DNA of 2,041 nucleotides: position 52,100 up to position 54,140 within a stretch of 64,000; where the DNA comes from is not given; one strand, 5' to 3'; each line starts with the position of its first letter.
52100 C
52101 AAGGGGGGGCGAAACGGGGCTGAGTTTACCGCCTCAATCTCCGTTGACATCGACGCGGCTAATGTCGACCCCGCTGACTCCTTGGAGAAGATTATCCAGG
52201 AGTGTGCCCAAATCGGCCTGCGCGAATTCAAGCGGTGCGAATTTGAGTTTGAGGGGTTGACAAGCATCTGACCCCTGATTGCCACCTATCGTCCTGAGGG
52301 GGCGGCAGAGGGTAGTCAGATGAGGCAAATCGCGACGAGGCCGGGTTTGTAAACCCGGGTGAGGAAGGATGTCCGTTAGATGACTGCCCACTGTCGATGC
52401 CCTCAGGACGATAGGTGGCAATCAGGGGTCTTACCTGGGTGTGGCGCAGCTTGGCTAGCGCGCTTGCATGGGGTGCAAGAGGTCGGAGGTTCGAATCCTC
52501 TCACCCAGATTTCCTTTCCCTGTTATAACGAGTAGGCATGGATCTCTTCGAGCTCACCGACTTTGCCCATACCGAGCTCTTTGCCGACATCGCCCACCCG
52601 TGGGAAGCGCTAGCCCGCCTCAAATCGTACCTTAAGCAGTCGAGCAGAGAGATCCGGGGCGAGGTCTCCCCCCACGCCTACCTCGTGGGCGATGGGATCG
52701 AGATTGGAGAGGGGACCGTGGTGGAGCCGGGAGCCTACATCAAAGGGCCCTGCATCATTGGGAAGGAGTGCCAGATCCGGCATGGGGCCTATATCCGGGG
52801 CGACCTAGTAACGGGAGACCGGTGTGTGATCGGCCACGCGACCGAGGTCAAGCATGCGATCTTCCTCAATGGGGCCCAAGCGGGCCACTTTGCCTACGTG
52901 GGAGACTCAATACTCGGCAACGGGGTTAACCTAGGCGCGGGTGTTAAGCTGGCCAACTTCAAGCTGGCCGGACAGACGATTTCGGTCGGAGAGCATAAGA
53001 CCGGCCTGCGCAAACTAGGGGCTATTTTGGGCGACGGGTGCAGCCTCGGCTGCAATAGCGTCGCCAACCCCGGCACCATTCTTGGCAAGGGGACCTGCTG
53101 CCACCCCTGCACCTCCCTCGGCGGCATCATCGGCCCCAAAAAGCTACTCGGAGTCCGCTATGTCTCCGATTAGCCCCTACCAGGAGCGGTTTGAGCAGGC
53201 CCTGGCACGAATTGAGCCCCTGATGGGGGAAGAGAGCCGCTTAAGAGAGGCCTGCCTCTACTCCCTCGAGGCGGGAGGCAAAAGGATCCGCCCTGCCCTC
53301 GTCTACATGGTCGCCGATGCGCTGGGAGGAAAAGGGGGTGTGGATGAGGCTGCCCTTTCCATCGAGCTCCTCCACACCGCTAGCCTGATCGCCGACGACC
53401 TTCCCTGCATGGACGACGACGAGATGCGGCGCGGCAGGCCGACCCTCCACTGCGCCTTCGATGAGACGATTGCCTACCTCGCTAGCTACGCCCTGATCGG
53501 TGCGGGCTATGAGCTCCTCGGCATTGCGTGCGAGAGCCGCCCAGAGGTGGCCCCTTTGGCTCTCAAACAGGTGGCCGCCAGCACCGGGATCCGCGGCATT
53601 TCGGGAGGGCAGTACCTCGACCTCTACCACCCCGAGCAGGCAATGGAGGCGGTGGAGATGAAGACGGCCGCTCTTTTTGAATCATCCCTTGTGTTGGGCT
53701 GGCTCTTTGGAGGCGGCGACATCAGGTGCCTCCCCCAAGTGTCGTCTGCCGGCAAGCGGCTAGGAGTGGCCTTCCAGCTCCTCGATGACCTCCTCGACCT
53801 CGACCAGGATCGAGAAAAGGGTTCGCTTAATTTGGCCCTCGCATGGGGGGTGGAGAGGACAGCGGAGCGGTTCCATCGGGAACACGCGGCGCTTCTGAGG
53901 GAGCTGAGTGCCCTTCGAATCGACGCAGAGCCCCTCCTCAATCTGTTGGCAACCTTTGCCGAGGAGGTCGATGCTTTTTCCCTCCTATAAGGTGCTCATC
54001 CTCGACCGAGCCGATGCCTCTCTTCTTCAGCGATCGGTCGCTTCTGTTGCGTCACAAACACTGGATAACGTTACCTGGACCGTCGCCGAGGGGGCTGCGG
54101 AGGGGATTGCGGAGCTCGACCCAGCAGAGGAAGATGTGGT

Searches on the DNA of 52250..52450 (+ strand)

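Call 38: build_rna_model(alignment_id=A2)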
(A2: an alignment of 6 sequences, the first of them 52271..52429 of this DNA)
Model R1 built from alignment A2 (6 sequences, 162 columns); structure: RNAalifold consensus.
model positions 159; base pairs 50; branch points 0; effective number of sequences 1.29; information 0.59 bits per position. Calibrated on 0.2 Mb of random sequence (short: E-values are rough).
structure used (alignment columns):
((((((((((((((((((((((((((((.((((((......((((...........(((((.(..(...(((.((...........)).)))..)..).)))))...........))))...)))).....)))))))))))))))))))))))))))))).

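Call 40: search_with_rna_model(model_id=R1, sources=[window, L002, L003, L004, L005, L006, L007, L008, L009, L010, L011], max_evalue=10)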
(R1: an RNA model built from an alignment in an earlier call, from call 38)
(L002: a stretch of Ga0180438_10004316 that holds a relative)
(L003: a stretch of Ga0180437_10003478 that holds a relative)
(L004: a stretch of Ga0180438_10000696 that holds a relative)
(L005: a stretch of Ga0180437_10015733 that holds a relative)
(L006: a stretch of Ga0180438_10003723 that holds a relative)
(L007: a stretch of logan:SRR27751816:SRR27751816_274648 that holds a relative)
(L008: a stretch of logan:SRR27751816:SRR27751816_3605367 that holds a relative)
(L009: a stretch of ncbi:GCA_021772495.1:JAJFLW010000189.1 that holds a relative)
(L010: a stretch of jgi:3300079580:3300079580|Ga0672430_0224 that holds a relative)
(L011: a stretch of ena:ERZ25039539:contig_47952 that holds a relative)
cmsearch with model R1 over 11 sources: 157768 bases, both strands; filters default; matches with E-value up to 10: 33.
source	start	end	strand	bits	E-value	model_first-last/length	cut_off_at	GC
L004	821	979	+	172.8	6e-44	1-159/159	no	0.48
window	41803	41961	+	166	3.9e-42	1-159/159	no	0.6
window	52271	52429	+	161.7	5.2e-41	1-159/159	no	0.59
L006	208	368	+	159.1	2.6e-40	1-159/159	no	0.53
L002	2586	2744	+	158.3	4.3e-40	1-159/159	no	0.5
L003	10791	10949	+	158.3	4.3e-40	1-159/159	no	0.5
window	13583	13741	-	150.2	6.1e-38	1-159/159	no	0.59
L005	78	238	-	123.5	7.5e-31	1-159/159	no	0.44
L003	1810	1968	-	103.2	1.9e-25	1-159/159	no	0.43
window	41803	41961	-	91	3.4e-22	1-159/159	no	0.6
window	52271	52429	-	87.1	3.7e-21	1-159/159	no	0.59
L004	821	979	-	80.3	2.3e-19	1-159/159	no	0.48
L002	2586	2744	-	79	5.3e-19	1-159/159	no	0.5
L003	10791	10949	-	79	5.3e-19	1-159/159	no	0.5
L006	208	368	-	74.9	6.2e-18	1-159/159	no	0.53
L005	341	435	-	71.3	5.7e-17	1-159/159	no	0.52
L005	78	238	+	64.7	3.4e-15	1-159/159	no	0.44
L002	9733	9892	+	60.5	4.2e-14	1-159/159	no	0.42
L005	341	435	+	55.7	8e-13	1-159/159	no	0.52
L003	4289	4383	-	52.2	6.8e-12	1-159/159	no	0.49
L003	4289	4383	+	40.9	6.9e-09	1-159/159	no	0.49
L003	1966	2055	+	38.2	3.6e-08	35-121/159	no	0.38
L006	2634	2761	+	23.7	0.00026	1-159/159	no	0.4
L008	3059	3111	-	15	0.054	1-159/159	no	0.49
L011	6583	6643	+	10.6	0.78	1-159/159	no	0.7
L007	1004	1048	-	10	1.1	1-159/159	no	0.56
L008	3059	3111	+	8.8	2.4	1-159/159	no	0.49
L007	2792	2853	+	7.2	6.6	1-159/159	no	0.65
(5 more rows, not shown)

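Call 51: search_with_rna_model(model_id=R1, sources=[window, L002, L003, L004, L005, L006], max_evalue=1e-13, make_alignment=true)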
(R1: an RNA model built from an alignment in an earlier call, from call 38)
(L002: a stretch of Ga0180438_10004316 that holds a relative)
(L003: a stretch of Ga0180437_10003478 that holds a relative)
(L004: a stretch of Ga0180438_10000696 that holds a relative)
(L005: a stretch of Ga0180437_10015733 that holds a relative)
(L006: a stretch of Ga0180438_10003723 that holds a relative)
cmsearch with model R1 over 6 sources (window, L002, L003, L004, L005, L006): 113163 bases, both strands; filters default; matches with E-value up to 1e-13: 19.
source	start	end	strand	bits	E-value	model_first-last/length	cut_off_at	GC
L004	821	979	+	172.8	4.3e-44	1-159/159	no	0.48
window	41803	41961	+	166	2.8e-42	1-159/159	no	0.6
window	52271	52429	+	161.7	3.7e-41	1-159/159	no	0.59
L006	208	368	+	159.1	1.8e-40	1-159/159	no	0.53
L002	2586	2744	+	158.3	3.1e-40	1-159/159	no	0.5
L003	10791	10949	+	158.3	3.1e-40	1-159/159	no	0.5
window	13583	13741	-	150.2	4.4e-38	1-159/159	no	0.59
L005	78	238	-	123.5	5.4e-31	1-159/159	no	0.44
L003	1810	1968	-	103.2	1.4e-25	1-159/159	no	0.43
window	41803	41961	-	91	2.4e-22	1-159/159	no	0.6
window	52271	52429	-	87.1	2.6e-21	1-159/159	no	0.59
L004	821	979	-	80.3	1.6e-19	1-159/159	no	0.48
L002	2586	2744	-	79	3.8e-19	1-159/159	no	0.5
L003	10791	10949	-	79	3.8e-19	1-159/159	no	0.5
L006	208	368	-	74.9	4.5e-18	1-159/159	no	0.53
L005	341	435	-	71.3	4.1e-17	1-159/159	no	0.52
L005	78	238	+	64.7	2.4e-15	1-159/159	no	0.44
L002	9733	9892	+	60.5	3e-14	1-159/159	no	0.42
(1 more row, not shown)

Alignment A3: 19 matches aligned to the model, 183 columns, each read 5' to 3' on its own strand. Consensus structure (alignment columns), stored with it:
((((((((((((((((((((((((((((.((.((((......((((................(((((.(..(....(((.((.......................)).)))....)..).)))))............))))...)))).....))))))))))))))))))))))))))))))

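Call 54: search_rna_families(source=window, start=52250, end=52450, threshold=evalue, max_evalue=10)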
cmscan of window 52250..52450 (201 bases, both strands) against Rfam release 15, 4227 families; matches with E-value up to 10: 8.
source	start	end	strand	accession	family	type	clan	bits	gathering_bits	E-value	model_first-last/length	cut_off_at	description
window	52274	52427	-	RF03433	mir-2576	Gene; miRNA;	-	30.2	83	0.0036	1-120/120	no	mir-2576 microRNA precursor family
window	52284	52415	+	RF03240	MIR5534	Gene; miRNA;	-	25.9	79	0.0042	1-102/102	no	MIR5534 microRNA precursor family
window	52338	52365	+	RF03662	mir-2060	Gene; miRNA;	-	18.5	54.5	0.11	33-60/94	no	mir-2060 microRNA precursor family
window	52326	52361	+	RF03163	c4-a1b1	Gene; antisense;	CL00128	11.5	46.7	1.7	1-53/53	no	a1, b1 targets of C4 antisense RNA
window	52291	52390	-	RF01876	MIAT_exon5_2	Gene; lncRNA;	-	10.6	75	3.3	1-83/83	no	Myocardial infarction associated transcript exon 5 conserved region 2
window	52342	52357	+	RF01394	isrK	Gene; sRNA;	-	9.4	50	9.2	21-36/77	no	isrK Hfq binding RNA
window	52281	52299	+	RF01149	sR10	Gene; snRNA; snoRNA; CD-box;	-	8.7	45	6.2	37-54/54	no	Small nucleolar RNA sR10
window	52401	52419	-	RF01149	sR10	Gene; snRNA; snoRNA; CD-box;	-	8.7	45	6.2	37-54/54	no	Small nucleolar RNA sR10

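Call 68: search_dna_similar(query=window:52265-52435:+, collection=plasmids, mode=distant, max_evalue=1, max_rows=15)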
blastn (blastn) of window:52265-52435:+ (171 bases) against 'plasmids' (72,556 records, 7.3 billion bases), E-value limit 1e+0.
Records with a match: 1; places in all: 1; records where one place covers at least 80% of the query: 0.
Best place of each record, by identity: 80-90% 1.
By first word of the organism name: Novosphingobium 1.
By predicted mobility (MOB-suite, as given by PLSDB): non-mobilizable 1.
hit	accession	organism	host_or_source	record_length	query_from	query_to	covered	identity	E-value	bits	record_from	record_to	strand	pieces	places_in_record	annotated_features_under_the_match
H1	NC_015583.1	Novosphingobium sp. PP1Y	-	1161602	61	98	22%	86.8%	1e-2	47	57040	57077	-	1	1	none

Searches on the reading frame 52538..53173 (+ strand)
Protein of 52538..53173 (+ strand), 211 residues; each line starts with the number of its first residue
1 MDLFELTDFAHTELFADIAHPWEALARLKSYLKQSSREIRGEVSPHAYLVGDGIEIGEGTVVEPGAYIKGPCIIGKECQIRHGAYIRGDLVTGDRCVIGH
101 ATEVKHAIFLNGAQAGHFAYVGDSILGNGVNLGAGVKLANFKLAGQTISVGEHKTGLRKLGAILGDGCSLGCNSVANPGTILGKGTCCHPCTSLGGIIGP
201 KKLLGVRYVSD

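Call 25: search_protein_families(library=pfam, proteins=[window:52538-53173:+])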
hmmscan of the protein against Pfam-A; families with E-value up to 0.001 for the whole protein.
window:52538-53173:+ (211 aa): 3 families
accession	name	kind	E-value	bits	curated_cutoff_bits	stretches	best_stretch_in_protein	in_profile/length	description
PF00132.30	Hexapep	-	5.4e-17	61.1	27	2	54-88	2-36/36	Bacterial transferase hexapeptide (six repeats)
PF25084.1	LbH_EIF2B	-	1.2e-12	48.2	54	1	64-153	14-102/105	EIF2B subunit epsilon LbH domain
PF25087.1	GMPPB_C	-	2.4e-06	27.7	39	0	50-106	19-73/110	GMPPB C-terminal domain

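Call 75: find_homologous_proteins(query=window:52538-53173:+, max_evalue=1e-40)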
Query window:52538-53173:+ (211 aa): 4616 proteins with E <= 1e-40 among 8000 candidates; the best 120 are listed.
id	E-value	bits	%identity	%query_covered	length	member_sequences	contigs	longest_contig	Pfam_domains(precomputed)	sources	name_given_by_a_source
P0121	2.3e-138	477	100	100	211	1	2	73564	PF00132.31,PF25087.2,PF25084.2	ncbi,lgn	ncbi:MAG: UDP-N-acetylglucosamine diphosphorylase [Parachlamydiales bacterium]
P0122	9.1e-90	318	71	99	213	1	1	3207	PF00132.31,PF25087.2,PF25084.2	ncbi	-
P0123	3.5e-81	290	65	99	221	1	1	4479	PF14602.13,PF00132.31,PF25087.2,PF25084.2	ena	-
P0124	5.5e-78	280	64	92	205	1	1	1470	PF00132.31,PF25087.2,PF25084.2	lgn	-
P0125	1.1e-77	279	63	94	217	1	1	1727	PF00132.31,PF25087.2,PF25084.2,PF24894.2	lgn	-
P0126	3.4e-76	274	63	95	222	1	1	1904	PF00132.31,PF25087.2,PF25084.2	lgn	-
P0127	7.0e-76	273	66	91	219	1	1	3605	PF00132.31,PF25087.2,PF25084.2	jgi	jgi:UDP-N-acetylglucosamine diphosphorylase / glucose-1-phosphate thymidylyltransferase / UDP-N-acet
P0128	3.4e-75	270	58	96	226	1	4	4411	PF00132.31,PF25087.2,PF25084.2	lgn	-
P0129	4.1e-75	270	60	96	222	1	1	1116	PF00132.31,PF25087.2,PF25084.2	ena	-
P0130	5.4e-75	270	63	96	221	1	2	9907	PF00132.31,PF25087.2,PF25084.2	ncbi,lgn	-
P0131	6.3e-75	270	60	94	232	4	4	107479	PF00132.31,PF25087.2,PF25084.2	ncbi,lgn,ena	-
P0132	1.4e-74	268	61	96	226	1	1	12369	PF00132.31,PF25087.2,PF25084.2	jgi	jgi:UDP-N-acetylglucosamine diphosphorylase / glucose-1-phosphate thymidylyltransferase / UDP-N-acet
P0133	1.4e-74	268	60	96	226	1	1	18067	PF00132.31,PF25087.2,PF25084.2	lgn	-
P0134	1.6e-74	268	65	91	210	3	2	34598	PF00132.31,PF25087.2,PF25084.2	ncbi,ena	-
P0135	4.1e-74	267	59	97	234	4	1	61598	PF14602.13,PF00132.31,PF25087.2,PF25084.2,PF24894.2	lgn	-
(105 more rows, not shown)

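Call 76: find_encoding_contigs(protein=P0122, flank=10000, max_places=3)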
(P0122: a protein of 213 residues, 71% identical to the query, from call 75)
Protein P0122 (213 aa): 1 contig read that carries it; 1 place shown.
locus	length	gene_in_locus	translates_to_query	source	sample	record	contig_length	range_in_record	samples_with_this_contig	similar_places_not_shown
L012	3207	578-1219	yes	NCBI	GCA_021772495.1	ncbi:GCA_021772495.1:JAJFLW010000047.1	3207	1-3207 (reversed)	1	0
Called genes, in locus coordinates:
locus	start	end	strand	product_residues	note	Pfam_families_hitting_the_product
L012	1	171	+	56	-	?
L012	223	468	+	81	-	-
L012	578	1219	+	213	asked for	PF25084:LbH_EIF2B, PF00132:Hexapep, PF25087:GMPPB_C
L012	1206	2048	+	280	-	PF00348:polyprenyl_synt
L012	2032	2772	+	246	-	PF00535:Glycos_transf_2, PF13641:Glyco_tranf_2_3 (weak)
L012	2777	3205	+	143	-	?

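Call 77: find_encoding_contigs(protein=P0123, flank=10000, max_places=3)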
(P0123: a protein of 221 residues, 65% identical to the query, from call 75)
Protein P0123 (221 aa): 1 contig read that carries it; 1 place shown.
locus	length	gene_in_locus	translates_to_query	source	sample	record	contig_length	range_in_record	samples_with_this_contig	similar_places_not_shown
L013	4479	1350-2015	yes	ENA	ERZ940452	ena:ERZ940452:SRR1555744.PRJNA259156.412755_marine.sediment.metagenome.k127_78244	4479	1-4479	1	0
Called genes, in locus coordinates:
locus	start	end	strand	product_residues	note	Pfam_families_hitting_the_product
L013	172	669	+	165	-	PF00892:EamA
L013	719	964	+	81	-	-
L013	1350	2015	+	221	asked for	PF25087:GMPPB_C (weak), PF00132:Hexapep, PF14602:Hexapep_2 (faint), PF00132:Hexapep, PF25084:LbH_EIF2B, PF25087:GMPPB_C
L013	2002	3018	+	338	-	PF00348:polyprenyl_synt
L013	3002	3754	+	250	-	PF00535:Glycos_transf_2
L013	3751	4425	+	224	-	-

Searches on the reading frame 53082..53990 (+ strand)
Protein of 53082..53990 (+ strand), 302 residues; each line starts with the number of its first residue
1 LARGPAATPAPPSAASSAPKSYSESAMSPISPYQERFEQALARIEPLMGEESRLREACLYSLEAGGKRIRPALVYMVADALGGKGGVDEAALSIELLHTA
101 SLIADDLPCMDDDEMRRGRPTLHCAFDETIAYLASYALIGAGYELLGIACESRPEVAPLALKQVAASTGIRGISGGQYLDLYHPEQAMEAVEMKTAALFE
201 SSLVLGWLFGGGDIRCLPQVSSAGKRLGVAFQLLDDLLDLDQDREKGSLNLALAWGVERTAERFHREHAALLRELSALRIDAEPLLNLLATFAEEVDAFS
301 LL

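Call 72: search_protein_families(library=pfam, proteins=[window:53082-53990:+], max_evalue=0.00001)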
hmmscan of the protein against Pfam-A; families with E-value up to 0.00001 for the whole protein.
window:53082-53990:+ (302 aa): 1 family
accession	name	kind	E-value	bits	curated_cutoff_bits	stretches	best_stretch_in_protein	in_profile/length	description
PF00348.22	polyprenyl_synt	-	8.5e-37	127.1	27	1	53-246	3-197/251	Polyprenyl synthetase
